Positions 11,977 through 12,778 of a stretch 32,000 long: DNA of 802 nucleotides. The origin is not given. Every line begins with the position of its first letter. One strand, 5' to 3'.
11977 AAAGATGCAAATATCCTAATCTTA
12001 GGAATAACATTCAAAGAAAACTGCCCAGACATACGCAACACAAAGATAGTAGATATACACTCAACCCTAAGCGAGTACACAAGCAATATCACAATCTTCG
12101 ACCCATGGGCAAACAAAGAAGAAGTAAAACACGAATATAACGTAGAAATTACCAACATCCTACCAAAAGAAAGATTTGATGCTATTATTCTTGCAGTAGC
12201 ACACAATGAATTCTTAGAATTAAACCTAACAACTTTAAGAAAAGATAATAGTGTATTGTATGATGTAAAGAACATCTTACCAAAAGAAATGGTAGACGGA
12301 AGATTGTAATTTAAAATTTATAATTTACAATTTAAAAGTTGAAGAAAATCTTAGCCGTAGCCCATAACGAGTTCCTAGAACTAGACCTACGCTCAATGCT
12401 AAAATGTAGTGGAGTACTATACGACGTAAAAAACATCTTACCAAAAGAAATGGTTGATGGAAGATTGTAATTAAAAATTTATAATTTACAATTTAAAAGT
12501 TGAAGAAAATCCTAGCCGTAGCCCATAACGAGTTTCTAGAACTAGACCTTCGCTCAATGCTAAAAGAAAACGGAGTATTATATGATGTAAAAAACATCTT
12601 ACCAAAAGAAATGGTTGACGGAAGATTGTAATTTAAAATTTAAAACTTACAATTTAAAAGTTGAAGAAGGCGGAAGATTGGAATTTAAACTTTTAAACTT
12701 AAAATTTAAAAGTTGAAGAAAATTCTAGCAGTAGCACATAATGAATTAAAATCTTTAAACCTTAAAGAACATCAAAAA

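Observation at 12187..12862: Stack of five 3' ends of one dehydrogenase gene: an apparent fossil record of serial cassette replacement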

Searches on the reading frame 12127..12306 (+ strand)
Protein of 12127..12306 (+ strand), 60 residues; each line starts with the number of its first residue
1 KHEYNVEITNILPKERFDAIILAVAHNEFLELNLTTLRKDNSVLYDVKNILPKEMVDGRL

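Call 58: find_related_loci(query=window:12127-12306:+, collection=viral_contigs, flank=5000)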
Query seq(60 aa) (60 aa) in viral_contigs; peptide patterns used: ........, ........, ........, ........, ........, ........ (x = any residue, [..] = any of these).
22 stretches matched a pattern; 1 encode a relative of the query (tblastn E <= 1e-3); 1 distinct loci.
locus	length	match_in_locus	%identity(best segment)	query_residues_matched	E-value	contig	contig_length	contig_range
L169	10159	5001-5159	45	1-51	1e-11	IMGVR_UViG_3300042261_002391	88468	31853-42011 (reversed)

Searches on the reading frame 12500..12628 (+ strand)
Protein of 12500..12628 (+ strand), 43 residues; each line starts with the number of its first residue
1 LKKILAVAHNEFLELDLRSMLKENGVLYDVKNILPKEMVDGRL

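Call 19: find_homologous_proteins(query=window:12500-12628:+, max_evalue=0.001)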
Query seq(43 aa) (43 aa): 1 proteins with E <= 0.001 among 1 candidates.
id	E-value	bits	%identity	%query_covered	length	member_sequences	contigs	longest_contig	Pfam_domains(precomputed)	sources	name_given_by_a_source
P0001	2.2e-11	60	82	88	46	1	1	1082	-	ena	-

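Call 21: find_encoding_contigs(protein=P0001, flank=10000, max_places=10)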
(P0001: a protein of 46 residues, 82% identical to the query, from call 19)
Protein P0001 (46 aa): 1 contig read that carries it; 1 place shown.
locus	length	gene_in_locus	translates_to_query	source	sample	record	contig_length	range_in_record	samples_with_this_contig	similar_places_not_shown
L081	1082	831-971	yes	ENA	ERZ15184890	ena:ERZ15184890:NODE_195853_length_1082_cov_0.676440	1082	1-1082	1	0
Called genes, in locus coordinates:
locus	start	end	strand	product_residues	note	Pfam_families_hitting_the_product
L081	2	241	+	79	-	?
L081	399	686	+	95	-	-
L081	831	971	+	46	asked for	-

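Call 44: find_encoding_contigs(protein=window:12500-12628:+, flank=10000, max_places=10)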
Protein window:12500-12628:+ (43 aa): no gene with exactly this product is on record in the collection.

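Call 70: find_homologous_proteins(query=A2, max_evalue=0.001)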
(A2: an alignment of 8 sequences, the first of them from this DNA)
Query A2 (8 sequences) (43 aa, profile of the alignment): 134 proteins with E <= 0.001 among 154 candidates; the best 120 are listed.
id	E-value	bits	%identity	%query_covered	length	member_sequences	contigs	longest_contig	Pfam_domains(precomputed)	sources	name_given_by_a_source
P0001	1.5e-21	94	82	88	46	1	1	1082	-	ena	-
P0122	1.4e-18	84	63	93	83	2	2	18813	-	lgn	-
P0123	3.7e-18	83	75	93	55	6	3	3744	-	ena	-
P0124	6.5e-18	82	75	93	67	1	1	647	-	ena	-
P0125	1.5e-17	81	70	93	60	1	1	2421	-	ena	-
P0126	9.1e-17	78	65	93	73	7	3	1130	PF03720.23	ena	-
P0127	1.8e-16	77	70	93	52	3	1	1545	-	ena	-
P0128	6.8e-16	75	63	93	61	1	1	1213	PF03720.23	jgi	jgi:UDP-N-acetyl-D-galactosamine dehydrogenase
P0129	3.5e-15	73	71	93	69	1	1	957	-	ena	-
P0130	3.8e-15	73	60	93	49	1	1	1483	-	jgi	jgi:UDP-N-acetyl-D-galactosamine dehydrogenase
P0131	3.9e-15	73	65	93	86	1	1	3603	PF03720.23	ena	-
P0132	2.8e-14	70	63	93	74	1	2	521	PF03720.23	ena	-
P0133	3.5e-14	70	58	93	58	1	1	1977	-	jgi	jgi:UDP-N-acetyl-D-galactosamine dehydrogenase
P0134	3.6e-14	70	72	91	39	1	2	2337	-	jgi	jgi:UDP-N-acetyl-D-galactosamine dehydrogenase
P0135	4.3e-14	70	60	93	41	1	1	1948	-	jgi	jgi:UDP-N-acetyl-D-galactosamine dehydrogenase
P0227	5.7e-8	50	53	93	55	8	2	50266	-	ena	-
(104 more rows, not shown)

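Call 72: find_encoding_contigs(protein=P0227, flank=5000, max_places=4)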
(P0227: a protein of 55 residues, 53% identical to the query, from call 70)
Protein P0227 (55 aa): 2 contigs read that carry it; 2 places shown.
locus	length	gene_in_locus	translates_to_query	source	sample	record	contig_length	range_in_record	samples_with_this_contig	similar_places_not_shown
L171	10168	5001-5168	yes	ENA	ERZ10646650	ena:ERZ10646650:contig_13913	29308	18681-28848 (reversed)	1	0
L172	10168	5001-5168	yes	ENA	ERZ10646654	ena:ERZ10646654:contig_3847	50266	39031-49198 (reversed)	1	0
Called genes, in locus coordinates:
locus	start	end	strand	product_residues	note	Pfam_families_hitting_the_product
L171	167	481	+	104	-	-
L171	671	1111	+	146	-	PF13807:GNVR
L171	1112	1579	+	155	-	PF02357:NusG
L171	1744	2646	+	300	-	PF00155:Aminotran_1_2, PF01041:DegT_DnrJ_EryC1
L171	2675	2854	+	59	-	-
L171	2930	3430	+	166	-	PF01073:3Beta_HSD, PF01370:Epimerase, PF02719:Polysacc_synt_2, PF13460:NAD_binding_10 (weak), PF16363:GDP_Man_Dehyd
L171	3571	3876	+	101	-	-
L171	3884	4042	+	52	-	PF03721:UDPG_MGDP_dh_N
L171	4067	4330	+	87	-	PF03721:UDPG_MGDP_dh_N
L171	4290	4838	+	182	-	PF00984:UDPG_MGDP_dh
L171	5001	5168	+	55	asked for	-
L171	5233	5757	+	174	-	PF00132:Hexapep, PF25084:LbH_EIF2B, PF25087:GMPPB_C (weak), PF14602:Hexapep_2 (weak), PF25087:GMPPB_C (weak)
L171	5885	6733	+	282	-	PF01408:GFO_IDH_MocA, PF22725:GFO_IDH_MocA_C3, PF02894:GFO_IDH_MocA_C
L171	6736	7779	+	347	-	PF02350:Epimerase_2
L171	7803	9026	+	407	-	-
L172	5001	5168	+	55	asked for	-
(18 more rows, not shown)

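Call 73: find_encoding_contigs(protein=P0122, flank=5000, max_places=4)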
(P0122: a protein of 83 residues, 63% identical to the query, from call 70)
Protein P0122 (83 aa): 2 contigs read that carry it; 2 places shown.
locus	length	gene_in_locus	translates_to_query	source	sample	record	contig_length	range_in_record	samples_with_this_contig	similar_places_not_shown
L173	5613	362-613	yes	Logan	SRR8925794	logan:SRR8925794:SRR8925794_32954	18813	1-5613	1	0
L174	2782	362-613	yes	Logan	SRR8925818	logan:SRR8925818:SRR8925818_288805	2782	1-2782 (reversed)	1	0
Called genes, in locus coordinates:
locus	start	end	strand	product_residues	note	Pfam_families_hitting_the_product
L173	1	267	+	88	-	?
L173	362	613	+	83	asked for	-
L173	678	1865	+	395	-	PF01073:3Beta_HSD (weak), PF02719:Polysacc_synt_2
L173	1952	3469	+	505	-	PF01554:MatE (weak), PF01943:Polysacc_synt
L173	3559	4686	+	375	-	PF01041:DegT_DnrJ_EryC1, PF01053:Cys_Met_Meta_PP (weak), PF00155:Aminotran_1_2 (weak), PF00266:Aminotran_5 (faint)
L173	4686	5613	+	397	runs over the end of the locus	PF01071:GARS_A, PF02222:ATP-grasp (weak), PF02655:ATP-grasp_3, PF02786:CPSase_L_D2, PF07478:Dala_Dala_lig_C, PF13535:ATP-grasp_4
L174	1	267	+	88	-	?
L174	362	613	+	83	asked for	-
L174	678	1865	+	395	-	PF01073:3Beta_HSD (weak), PF02719:Polysacc_synt_2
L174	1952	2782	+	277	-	?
